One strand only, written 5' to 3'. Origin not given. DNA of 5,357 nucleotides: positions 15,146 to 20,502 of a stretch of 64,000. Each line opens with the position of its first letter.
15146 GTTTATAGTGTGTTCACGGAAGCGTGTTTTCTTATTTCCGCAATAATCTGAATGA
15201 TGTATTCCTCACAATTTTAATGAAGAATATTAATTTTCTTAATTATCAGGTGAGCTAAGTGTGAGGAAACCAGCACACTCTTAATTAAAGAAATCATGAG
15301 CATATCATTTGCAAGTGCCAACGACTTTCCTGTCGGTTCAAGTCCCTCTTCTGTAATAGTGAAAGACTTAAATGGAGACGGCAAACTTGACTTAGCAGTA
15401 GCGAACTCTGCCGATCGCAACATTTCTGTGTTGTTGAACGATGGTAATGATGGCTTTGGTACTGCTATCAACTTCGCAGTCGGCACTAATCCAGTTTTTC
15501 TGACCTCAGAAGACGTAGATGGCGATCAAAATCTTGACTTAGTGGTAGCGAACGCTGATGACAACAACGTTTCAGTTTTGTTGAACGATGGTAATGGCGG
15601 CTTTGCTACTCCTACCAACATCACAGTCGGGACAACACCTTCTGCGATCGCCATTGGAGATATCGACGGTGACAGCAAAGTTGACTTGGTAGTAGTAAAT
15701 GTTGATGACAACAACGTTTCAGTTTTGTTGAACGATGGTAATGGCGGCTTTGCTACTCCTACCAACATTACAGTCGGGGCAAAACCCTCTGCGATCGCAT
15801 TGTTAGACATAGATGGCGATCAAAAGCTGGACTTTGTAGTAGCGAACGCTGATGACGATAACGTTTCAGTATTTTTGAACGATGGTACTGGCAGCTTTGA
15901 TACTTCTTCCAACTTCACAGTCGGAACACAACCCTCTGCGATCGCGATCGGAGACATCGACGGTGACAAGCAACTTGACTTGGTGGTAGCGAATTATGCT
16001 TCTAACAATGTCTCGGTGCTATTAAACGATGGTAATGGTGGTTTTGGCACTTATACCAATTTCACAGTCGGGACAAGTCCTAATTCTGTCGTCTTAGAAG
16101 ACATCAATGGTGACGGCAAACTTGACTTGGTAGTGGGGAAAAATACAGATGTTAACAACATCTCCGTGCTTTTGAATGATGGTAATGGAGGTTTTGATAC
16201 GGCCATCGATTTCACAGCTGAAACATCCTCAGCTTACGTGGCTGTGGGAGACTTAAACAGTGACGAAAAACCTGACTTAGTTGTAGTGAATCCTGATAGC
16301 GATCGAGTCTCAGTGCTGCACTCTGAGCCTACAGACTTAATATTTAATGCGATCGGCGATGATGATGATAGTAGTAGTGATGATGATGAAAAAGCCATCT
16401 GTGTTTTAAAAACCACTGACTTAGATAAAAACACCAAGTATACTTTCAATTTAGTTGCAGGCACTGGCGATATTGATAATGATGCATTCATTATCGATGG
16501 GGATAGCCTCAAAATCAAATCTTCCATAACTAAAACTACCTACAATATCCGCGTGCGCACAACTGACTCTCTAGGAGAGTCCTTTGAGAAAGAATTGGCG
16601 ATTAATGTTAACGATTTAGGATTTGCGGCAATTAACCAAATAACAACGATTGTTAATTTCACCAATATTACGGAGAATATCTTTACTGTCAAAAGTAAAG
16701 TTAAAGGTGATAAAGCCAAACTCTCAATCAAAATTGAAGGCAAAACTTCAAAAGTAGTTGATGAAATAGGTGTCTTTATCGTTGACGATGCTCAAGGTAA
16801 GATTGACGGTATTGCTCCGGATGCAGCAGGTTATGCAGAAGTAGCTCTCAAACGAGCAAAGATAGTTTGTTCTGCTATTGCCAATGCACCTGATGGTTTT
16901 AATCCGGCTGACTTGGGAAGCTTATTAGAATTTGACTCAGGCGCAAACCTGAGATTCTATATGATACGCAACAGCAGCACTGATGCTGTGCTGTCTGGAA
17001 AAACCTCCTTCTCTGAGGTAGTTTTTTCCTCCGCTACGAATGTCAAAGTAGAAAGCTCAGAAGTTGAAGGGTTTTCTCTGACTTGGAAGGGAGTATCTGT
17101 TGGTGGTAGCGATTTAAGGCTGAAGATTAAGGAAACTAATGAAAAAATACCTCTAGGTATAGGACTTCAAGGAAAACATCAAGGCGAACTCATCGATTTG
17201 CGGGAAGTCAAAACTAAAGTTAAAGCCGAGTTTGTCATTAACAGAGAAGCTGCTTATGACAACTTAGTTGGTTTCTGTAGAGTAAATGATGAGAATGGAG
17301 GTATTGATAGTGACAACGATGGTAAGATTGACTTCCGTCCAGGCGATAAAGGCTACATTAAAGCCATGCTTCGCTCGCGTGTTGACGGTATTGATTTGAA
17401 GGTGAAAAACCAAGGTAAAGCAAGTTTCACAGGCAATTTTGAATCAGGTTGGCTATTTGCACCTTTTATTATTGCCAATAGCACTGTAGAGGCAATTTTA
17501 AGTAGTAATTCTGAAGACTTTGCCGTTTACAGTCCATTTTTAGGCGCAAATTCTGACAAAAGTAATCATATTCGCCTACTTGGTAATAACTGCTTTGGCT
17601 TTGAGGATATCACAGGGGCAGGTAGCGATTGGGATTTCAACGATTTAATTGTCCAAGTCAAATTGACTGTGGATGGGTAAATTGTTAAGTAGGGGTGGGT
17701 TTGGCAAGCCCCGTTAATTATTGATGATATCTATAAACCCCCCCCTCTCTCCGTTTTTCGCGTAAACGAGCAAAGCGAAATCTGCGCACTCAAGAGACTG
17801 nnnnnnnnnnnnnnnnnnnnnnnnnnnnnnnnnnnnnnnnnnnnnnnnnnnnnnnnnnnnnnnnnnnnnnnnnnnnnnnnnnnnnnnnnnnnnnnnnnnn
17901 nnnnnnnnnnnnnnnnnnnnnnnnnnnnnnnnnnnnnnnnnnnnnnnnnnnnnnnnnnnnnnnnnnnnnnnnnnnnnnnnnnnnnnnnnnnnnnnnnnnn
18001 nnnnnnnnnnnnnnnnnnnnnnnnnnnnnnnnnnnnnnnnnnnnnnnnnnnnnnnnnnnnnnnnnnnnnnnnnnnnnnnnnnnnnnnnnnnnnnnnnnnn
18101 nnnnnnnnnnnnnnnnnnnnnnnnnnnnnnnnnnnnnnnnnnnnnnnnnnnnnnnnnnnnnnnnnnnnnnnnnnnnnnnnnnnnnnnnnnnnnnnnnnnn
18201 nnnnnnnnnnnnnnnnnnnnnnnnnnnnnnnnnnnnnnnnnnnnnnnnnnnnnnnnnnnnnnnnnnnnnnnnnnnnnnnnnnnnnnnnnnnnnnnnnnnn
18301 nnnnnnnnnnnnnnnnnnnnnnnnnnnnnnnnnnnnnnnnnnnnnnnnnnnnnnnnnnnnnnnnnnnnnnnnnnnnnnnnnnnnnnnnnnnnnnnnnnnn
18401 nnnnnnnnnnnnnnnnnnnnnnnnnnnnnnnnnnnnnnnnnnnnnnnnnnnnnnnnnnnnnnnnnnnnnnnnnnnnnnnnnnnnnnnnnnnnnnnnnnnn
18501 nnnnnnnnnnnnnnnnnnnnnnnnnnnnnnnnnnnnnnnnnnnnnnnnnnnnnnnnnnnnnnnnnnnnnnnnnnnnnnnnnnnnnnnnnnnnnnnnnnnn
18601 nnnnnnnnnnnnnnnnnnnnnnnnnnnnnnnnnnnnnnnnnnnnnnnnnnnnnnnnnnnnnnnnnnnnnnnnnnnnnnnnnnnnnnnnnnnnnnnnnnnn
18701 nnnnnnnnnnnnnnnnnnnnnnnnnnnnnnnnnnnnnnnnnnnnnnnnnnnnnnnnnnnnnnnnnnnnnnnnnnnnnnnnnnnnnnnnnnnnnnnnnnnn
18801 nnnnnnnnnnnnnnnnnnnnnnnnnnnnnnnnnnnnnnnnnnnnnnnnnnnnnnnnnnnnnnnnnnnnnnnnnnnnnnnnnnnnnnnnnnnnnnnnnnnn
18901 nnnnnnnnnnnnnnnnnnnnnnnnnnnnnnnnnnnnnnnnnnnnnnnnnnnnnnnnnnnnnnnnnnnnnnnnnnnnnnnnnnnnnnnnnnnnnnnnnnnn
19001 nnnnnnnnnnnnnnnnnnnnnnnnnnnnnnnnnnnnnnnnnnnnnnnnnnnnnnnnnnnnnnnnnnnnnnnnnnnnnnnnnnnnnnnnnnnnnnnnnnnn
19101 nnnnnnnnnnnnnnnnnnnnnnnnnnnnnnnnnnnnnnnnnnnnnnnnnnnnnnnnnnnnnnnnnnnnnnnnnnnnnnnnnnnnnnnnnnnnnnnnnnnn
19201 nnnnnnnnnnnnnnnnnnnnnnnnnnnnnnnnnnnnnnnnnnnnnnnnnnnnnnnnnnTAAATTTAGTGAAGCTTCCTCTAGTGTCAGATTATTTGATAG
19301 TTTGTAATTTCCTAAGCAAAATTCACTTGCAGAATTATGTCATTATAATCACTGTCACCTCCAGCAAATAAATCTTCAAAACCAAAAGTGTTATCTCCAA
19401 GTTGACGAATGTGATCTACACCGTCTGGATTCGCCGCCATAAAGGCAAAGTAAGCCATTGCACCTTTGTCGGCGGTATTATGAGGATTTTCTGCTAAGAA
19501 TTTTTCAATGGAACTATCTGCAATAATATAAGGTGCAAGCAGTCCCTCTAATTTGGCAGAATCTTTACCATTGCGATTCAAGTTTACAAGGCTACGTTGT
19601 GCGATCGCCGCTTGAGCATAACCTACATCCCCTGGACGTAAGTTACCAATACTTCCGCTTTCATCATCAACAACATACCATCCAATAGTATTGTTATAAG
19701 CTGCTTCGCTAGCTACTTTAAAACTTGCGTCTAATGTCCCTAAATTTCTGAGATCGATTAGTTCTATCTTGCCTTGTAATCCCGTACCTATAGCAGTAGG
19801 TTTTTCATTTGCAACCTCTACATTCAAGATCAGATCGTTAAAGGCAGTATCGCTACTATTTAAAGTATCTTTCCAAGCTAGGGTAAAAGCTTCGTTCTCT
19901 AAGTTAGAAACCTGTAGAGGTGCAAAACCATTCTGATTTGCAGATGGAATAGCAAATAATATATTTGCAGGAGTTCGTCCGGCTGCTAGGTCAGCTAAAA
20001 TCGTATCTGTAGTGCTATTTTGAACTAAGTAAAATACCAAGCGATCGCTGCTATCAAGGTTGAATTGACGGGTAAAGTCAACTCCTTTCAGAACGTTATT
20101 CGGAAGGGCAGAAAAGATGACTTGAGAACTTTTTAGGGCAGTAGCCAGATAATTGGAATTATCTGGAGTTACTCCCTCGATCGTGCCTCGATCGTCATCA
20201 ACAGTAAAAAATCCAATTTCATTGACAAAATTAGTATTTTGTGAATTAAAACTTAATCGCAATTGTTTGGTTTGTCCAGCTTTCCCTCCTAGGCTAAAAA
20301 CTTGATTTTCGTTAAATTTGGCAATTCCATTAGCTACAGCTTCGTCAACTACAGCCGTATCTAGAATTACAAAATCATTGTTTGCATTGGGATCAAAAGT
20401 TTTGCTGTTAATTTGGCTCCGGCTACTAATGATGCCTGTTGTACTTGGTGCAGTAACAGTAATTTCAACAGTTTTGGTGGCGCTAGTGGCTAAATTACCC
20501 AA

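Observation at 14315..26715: Undescribed locus: PAS-LuxR regulator + two paralogous FG-GAP/DUF4114-like giant proteins bracketing a membrane parvulin foldase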

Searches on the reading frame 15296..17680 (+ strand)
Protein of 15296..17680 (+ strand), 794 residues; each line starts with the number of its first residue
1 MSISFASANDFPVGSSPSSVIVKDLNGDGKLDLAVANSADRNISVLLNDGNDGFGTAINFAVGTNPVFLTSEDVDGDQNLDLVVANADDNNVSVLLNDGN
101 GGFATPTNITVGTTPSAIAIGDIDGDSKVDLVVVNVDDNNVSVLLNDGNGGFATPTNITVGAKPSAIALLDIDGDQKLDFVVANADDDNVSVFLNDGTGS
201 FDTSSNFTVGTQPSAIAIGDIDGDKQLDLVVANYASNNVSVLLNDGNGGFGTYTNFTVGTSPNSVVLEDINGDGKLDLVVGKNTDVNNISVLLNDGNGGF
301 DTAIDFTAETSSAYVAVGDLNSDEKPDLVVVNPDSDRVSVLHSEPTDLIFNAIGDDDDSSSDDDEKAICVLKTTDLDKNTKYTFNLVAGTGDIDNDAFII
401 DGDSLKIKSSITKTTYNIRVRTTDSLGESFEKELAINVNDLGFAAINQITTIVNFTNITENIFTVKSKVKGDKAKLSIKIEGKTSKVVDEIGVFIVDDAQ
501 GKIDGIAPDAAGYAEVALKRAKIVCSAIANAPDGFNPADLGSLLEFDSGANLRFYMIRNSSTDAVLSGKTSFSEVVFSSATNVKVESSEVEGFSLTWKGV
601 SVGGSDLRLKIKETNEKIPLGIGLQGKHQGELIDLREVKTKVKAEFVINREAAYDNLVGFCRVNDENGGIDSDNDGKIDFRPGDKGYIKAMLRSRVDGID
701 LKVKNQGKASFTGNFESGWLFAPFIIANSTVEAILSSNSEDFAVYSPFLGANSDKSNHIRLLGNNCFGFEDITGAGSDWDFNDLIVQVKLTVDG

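Call 3: search_protein_families(library=pfam, proteins=[window:15296-17680:+], max_evalue=0.01)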
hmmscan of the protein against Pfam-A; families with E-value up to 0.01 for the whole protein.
window:15296-17680:+ (794 aa): 5 families
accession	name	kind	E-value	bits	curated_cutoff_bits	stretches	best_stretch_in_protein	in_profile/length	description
PF13517.12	FG-GAP_3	-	1.2e-57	192.8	26.9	6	220-280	1-61/61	FG-GAP-like repeat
PF01839.29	FG-GAP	-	4e-20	71.7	22.1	4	262-291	2-36/37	FG-GAP repeat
PF13448.11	DUF4114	-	1.1e-14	55.5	27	1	715-790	1-84/85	Domain of unknown function (DUF4114)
PF14779.12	BBS1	-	0.0008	19.4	27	0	111-195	12-95/254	Ciliary BBSome complex subunit 1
PF23726.1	Beta-prop_RSE1_2nd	-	0.0015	18.3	30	0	83-224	121-269/327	RSE1/DDB1/CPSF1 second beta-propeller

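Call 4: search_protein_families(library=ncbifam, proteins=[window:15296-17680:+], max_evalue=0.01)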
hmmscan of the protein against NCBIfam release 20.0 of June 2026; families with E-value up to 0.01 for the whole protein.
window:15296-17680:+ (794 aa): 2 families
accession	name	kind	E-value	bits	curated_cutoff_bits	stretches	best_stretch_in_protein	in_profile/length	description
NF052348.1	beta_propeller_lectin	domain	5.1e-09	35.7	200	1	76-336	50-322/337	beta propeller lectin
NF040734.1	CC-COOH_SaoC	equivalog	0.00029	20.6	80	0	119-188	51-122/148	Cys-Cys-COOH (seleno)protein SaoC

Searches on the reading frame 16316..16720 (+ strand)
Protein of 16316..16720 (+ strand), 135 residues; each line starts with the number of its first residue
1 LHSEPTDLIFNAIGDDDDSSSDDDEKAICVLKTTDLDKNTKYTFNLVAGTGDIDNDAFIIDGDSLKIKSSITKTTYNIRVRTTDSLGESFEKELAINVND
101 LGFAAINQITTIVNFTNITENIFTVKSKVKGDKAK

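Call 78: search_protein_families(library=pfam, proteins=[window:16316-16720:+], max_evalue=5)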
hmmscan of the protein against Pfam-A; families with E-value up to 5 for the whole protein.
window:16316-16720:+ (135 aa): 1 family
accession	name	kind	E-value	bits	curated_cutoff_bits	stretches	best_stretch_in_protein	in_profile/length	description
PF00041.27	fn3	-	0.022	15.4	25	0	32-51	52-71/84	Fibronectin type III domain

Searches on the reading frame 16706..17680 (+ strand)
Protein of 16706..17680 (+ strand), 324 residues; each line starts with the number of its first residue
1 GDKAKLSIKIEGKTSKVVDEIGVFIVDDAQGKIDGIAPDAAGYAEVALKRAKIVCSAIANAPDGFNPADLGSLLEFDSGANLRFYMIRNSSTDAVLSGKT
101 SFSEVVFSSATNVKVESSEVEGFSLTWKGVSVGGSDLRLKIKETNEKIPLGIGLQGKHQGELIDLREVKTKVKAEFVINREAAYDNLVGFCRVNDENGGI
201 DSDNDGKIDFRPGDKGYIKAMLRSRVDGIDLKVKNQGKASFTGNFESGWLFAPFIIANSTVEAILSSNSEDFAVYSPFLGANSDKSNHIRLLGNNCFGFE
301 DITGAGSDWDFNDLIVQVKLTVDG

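Call 20: search_solved_structures(query=window:16706-17680:+, max_evalue=10, show_alignments=3)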
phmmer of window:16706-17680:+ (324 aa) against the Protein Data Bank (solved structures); distinct sequences matched with E-value up to 10: 2.
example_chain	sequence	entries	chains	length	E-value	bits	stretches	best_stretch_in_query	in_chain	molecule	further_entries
6smf_A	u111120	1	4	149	1.1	11.4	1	136-186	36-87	3-dehydroquinate dehydratase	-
2idl_A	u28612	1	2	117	1.2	11.3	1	238-289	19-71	Hypothetical protein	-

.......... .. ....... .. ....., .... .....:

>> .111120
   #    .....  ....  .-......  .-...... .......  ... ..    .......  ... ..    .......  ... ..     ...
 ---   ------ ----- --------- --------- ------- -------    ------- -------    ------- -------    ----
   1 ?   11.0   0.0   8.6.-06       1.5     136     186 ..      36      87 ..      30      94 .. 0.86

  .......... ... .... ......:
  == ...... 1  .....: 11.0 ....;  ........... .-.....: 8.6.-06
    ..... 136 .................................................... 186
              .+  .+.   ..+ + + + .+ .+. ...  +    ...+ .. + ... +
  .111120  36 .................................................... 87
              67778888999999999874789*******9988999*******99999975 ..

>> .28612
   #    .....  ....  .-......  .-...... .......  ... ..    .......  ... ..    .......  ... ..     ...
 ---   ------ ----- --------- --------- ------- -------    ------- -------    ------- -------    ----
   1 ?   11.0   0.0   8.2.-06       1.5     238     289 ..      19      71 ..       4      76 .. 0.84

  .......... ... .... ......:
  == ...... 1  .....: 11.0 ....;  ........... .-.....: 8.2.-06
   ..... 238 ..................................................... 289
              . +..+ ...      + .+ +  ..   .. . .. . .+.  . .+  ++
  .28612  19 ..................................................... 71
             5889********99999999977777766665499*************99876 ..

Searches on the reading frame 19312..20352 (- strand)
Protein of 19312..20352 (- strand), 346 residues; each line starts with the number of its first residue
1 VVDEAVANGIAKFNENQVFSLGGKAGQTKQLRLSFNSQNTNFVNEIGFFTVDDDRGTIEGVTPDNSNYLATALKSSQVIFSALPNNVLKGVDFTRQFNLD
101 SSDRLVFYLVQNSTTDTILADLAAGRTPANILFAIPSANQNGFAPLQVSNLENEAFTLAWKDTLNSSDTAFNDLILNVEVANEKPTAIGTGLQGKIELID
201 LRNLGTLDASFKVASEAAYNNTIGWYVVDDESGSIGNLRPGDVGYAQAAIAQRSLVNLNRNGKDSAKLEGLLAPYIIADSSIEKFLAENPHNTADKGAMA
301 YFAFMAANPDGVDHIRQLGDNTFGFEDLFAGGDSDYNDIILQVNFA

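Call 19: search_solved_structures(query=window:19312-20352:-, max_evalue=10, show_alignments=3)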
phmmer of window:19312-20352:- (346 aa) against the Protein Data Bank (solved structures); distinct sequences matched with E-value up to 10: 0.

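Call 22: find_homologous_proteins(query=window:19312-20352:-)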
Query window:19312-20352:- (346 aa): 65 proteins with E <= 0.001 among 3438 candidates.
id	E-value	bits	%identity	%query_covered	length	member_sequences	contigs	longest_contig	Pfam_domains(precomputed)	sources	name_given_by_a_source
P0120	5.0e-156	537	72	97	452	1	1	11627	PF13448.12,PF17963.8,PF17892.8,PF17803.8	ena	-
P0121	9.6e-154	529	70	96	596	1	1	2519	PF13448.12,PF17963.8,PF17892.8,PF17803.8,PF19076.7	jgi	jgi:hypothetical protein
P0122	1.6e-98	348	53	95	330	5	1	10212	PF13448.12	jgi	jgi:hypothetical protein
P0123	2.1e-98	348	53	95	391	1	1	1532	PF13448.12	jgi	jgi:hypothetical protein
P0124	2.2e-92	328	52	96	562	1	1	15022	PF13448.12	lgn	-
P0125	2.8e-90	321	49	96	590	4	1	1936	PF13448.12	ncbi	-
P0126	2.2e-89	318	51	96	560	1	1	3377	PF13448.12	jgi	jgi:hypothetical protein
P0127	1.6e-88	315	48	97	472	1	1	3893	PF13448.12,PF01839.30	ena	-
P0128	1.5e-74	269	42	90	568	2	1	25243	PF13448.12,PF17963.8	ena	-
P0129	1.8e-73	266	48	97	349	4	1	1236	PF13448.12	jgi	jgi:hypothetical protein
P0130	5.5e-67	244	45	93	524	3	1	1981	PF13448.12,PF22778.4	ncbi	ncbi:MAG TPA: DUF4114 domain-containing protein, partial [Oculatellaceae cyanobacterium]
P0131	9.9e-65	237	49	82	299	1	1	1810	PF13448.12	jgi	-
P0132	1.6e-63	233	49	82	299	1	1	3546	PF13448.12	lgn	-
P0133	3.5e-62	229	47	85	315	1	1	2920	PF13448.12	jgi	jgi:hypothetical protein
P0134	1.6e-58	217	47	82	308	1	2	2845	PF13448.12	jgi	jgi:hypothetical protein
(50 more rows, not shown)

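Call 33: predict_structure(alignment_id=A2)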
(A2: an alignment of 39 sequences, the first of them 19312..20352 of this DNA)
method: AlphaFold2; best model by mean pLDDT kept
length: 346 residues; sequences in the alignment: 39
mean_pLDDT: 90.6   pTM: 0.88
mean pLDDT of the five models: 90.6, 90.5, 89.4, 88.9, 88.6
residues with pLDDT >= 90: 265; 70-90: 58; 50-70: 17; < 50: 6
segments of 3 or more residues with pLDDT < 50: 1-6
pLDDT, mean of each block of 10 residues (from residue 1): 54 95 92 93 94 97 97 96 73 92 96 92 93 95 93 90 85 94 91 93 94 85 94 97 97 69 81 95 95 94 95 93 94 90 93
secondary structure, 60 per line:
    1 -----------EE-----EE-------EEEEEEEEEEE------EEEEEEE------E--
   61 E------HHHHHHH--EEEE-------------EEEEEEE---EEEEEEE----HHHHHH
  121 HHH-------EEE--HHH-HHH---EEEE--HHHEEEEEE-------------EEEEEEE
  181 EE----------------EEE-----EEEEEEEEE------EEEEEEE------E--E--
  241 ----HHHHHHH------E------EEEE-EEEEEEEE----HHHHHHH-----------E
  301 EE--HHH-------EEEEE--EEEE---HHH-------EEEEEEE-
elements in order: E28-38 E45-51 H68-74 E77-80 E94-100 E104-110 H115-123 E131-133 E146-149 E155-160 E174-182 E199-201 E207-215 E222-228 H245-251 E265-268 E270-277 H282-288 E300-302 E315-319 E322-325 E339-345

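Call 37: fold_search(model_id=the predicted structure, library=pdb)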
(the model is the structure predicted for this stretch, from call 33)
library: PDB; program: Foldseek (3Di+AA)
matches with E <= 10: 707; with E <= 0.001: 0
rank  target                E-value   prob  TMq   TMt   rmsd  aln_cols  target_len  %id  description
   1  9se5                  3.5e-03  0.38  0.21  0.06  20.1       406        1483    7  Mouse otoferlin (216-1931) in the lipid-free, Ca2+-bound state, "open" conformation (class 2) (released 2025-11-05)
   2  8xm7_B                5.0e-03  0.30  0.21  0.08  16.1       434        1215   10  Cryo-EM structure of the RhoG/DOCK5/ELMO1/Rac1 complex: RhoG/DOCK5/ELMO1 focused map (released 2024-06-26)
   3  6kxk_G                8.3e-03  0.57  0.22  0.16  18.8       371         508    8  BON1 (released 2020-09-16)
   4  6kxu_G                1.0e-02  0.30  0.19  0.14  17.8       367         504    8  BON1 (released 2020-09-16)
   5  6kxu_B                1.2e-02  0.33  0.21  0.16  19.2       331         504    9  BON1 (released 2020-09-16)
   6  3vkl_A                1.6e-02  0.08  0.13  0.14  19.4       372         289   10  Protease-resistant mutant form of human Galectin-8 in complex with two lactose molecules (released 2012-09-12)
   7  6qfk_A                2.7e-02  0.18  0.20  0.07  17.4       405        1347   10  EngBF DARPin Fusion 4b G10 (released 2019-11-06)
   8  6qev_B                2.9e-02  0.10  0.17  0.07  18.5       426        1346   10  EngBF DARPin Fusion 4b B6 (released 2019-11-06)
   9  6qep                  2.9e-02  0.09  0.17  0.07  19.1       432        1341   10  EngBF DARPin Fusion 4b H14 (released 2019-11-06)
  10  7kwb_B                3.4e-02  0.07  0.13  0.12  23.3       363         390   10  Surface glycan-binding protein B from Bacteroides thetaiotaomicron (released 2021-02-17)
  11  2nsq                  3.8e-02  0.72  0.22  0.44   9.1       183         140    9  Crystal structure of the C2 domain of the human E3 ubiquitin-protein ligase NEDD4-like protein (released 2006-12-19)
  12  1ous_A                5.1e-02  0.87  0.23  0.56   6.0       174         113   13  Lecb (PA-LII) calcium-free (released 2003-09-09)
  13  2boi_A                5.4e-02  0.77  0.22  0.53   6.0       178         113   12  1.1A Structure of Chromobacterium Violaceum Lectin CV2L in Complex with alpha-methyl-fucoside (released 2006-05-25)
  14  9b8k                  5.7e-02  0.13  0.20  0.05  19.5       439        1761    9  Cryo-EM structure of human dysferlin monomer (released 2024-11-27)
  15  1gzt_A                6.7e-02  0.82  0.24  0.56   5.5       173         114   12  Pseudomonas aeruginosa lectin II (PA-IIL) together with fucose (released 2002-11-19)
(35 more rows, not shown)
